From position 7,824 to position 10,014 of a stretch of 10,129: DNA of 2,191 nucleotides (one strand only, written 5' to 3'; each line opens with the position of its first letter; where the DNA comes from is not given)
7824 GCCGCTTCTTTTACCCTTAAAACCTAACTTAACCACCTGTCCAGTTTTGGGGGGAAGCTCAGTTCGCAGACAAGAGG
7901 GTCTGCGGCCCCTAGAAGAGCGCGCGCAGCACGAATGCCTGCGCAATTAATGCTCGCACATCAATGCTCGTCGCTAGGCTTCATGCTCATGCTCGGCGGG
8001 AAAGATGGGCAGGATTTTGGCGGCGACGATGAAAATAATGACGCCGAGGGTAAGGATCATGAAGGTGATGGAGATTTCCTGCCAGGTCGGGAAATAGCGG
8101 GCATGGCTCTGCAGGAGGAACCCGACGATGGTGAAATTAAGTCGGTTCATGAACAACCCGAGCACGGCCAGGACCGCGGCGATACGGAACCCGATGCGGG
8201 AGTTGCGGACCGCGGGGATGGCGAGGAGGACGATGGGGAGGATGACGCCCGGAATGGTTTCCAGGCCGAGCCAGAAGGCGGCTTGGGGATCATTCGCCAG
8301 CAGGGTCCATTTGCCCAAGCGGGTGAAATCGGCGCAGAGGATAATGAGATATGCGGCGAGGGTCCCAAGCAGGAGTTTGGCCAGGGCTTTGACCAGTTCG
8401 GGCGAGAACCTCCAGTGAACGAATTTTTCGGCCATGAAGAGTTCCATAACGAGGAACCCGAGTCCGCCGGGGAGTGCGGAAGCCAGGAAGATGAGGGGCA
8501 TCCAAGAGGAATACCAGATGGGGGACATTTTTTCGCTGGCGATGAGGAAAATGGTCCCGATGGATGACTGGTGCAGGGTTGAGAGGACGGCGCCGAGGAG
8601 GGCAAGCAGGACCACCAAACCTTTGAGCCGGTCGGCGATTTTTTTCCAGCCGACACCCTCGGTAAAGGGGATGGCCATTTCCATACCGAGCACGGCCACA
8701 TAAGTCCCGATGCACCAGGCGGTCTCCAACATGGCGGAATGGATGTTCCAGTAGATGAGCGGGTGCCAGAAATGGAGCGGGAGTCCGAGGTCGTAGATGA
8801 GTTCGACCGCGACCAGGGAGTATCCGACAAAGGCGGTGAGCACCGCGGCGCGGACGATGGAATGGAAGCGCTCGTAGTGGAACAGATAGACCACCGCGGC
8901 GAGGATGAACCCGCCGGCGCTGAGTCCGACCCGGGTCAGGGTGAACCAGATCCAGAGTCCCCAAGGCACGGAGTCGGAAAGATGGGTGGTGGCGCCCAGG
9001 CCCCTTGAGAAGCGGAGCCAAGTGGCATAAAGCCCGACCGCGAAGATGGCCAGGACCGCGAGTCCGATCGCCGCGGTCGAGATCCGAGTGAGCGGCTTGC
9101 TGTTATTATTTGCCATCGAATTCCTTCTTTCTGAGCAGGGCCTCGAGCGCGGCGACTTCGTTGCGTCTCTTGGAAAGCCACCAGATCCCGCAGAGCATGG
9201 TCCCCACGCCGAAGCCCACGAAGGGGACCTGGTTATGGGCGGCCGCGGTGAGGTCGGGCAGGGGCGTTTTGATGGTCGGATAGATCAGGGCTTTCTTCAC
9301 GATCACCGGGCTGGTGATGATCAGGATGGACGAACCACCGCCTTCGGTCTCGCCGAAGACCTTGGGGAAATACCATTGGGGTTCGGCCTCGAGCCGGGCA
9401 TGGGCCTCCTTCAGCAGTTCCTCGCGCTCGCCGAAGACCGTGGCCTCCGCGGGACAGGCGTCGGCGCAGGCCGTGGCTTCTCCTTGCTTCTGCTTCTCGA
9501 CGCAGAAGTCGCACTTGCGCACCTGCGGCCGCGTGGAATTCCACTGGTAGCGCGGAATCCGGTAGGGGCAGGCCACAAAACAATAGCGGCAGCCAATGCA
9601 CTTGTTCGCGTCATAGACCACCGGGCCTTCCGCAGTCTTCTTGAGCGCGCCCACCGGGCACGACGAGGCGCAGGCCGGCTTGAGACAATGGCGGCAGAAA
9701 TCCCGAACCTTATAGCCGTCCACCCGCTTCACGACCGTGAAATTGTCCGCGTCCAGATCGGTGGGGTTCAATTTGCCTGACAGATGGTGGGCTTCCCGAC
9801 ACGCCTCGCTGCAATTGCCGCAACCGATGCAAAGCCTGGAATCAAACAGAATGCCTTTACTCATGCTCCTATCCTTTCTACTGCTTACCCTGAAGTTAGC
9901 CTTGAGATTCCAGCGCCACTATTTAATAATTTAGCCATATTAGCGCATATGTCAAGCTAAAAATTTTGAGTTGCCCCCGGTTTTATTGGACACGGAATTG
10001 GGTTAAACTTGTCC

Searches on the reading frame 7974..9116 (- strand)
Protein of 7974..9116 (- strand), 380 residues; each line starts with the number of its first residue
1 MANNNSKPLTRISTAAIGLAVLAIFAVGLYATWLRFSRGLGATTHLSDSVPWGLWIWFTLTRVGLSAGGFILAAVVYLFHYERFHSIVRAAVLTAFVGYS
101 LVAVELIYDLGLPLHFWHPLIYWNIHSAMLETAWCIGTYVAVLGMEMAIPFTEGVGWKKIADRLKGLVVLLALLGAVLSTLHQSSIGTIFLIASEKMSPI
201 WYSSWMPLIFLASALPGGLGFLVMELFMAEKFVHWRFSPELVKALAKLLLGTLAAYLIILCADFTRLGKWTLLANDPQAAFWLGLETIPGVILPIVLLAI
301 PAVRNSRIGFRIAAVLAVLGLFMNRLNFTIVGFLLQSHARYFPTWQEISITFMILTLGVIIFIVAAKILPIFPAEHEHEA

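Call 4: search_protein_families(library=pfam, proteins=[window:7974-9116:-], max_evalue=0.1)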
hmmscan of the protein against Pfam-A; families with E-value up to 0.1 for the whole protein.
window:7974-9116:- (380 aa): 1 family
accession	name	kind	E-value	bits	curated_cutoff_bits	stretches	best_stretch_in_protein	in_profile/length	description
PF03916.19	NrfD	-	1.5e-19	71.3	25.8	1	46-330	5-306/313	Polysulphide reductase, NrfD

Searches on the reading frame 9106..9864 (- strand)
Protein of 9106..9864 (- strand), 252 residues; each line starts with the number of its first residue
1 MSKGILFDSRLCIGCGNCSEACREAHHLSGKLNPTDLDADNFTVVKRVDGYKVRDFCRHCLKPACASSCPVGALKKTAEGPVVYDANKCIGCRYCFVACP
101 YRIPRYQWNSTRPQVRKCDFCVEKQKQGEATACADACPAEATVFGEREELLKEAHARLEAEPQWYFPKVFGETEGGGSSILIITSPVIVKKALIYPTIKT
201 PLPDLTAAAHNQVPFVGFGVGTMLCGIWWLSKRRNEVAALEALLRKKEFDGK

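Call 4: search_protein_families(library=pfam, proteins=[window:9106-9864:-], max_evalue=0.1)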
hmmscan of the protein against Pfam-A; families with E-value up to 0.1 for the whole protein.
window:9106-9864:- (252 aa): 16 families
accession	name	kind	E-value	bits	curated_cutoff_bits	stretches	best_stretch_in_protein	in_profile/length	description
PF13247.11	Fer4_11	-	1.6e-21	76.8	26.2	1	54-147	7-100/100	4Fe-4S dicluster domain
PF12837.12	Fer4_6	-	5.6e-12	45.4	25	3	82-103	2-23/24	4Fe-4S binding domain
PF12797.12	Fer4_2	-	8.2e-11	41.6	24.5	2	81-101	2-22/22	4Fe-4S binding domain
PF00037.32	Fer4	-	1.3e-10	41.1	21.1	2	82-102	1-21/24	4Fe-4S binding domain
PF13237.11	Fer4_10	-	5.2e-10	39.5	25.5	3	82-138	2-53/53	4Fe-4S dicluster domain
PF12838.12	Fer4_7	-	1.5e-09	38.6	27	3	57-102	2-51/52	4Fe-4S dicluster domain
PF13187.11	Fer4_9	-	4e-09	36.8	27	2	12-73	2-51/52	4Fe-4S dicluster domain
PF14697.11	Fer4_21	-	9.6e-06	26.1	35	2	55-101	6-53/59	4Fe-4S dicluster domain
PF12798.12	Fer4_3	-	7.7e-05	23.7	27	1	89-103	1-15/15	4Fe-4S binding domain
PF13484.11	Fer4_16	-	0.00033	21.8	30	0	88-101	52-65/66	4Fe-4S double cluster binding domain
PF13183.11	Fer4_8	-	0.00071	20.5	27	1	11-72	4-67/68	4Fe-4S dicluster domain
PF25160.1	LdpA_Fe-S-bd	-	0.00071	19.7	27.6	1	59-102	4-41/49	LdpA Fe-S cluster-binding domain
PF12800.12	Fer4_4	-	0.0048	17.6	24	1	87-101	2-16/17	4Fe-4S binding domain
PF13459.11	Fer4_15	-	0.011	16.8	22.4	0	5-74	1-64/66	4Fe-4S single cluster domain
PF13534.11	Fer4_17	-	0.023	15.7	22.2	0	11-23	45-57/61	4Fe-4S dicluster domain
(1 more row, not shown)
